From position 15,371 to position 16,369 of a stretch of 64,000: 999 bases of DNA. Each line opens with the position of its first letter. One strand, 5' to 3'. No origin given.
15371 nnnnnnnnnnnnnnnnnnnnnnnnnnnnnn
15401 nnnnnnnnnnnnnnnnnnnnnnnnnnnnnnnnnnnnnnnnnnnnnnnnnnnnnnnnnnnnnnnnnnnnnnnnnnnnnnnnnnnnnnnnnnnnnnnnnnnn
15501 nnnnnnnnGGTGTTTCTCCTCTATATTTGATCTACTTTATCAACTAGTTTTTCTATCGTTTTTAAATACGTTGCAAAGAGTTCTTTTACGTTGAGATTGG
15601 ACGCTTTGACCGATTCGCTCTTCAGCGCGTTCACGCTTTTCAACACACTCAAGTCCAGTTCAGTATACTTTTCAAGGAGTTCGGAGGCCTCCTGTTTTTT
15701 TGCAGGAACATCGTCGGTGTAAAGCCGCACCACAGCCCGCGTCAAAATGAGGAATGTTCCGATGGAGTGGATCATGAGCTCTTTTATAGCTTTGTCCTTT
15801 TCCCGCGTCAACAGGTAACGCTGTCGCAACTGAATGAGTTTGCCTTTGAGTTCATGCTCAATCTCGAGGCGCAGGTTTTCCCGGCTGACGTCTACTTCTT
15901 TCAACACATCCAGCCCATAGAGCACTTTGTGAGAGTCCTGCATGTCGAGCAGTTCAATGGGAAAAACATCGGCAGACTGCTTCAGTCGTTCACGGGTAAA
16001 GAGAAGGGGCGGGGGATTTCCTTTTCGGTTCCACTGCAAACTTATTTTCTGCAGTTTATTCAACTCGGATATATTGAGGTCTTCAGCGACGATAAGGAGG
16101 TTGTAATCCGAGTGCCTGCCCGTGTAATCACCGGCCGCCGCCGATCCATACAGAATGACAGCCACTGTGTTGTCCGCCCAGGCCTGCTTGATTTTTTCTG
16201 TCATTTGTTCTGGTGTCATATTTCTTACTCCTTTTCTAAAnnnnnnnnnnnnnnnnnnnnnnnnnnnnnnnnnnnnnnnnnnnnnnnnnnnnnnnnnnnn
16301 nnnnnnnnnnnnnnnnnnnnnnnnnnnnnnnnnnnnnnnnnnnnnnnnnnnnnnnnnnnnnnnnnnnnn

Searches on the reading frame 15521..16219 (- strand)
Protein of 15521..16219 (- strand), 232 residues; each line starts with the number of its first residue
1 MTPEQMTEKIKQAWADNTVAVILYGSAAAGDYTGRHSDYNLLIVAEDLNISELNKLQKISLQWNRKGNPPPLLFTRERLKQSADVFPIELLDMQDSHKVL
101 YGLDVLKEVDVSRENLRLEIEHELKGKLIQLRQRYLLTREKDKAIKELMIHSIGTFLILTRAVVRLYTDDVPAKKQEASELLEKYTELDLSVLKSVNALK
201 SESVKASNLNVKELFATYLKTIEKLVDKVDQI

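Call 7: search_protein_families(library=pfam, proteins=[window:15521-16219:-])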
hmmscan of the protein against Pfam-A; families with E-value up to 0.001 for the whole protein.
window:15521-16219:- (232 aa): 1 family
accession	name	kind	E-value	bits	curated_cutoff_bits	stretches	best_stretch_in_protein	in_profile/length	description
PF01909.29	NTP_transf_2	-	0.00047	20.9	21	0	8-81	6-79/93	Nucleotidyltransferase domain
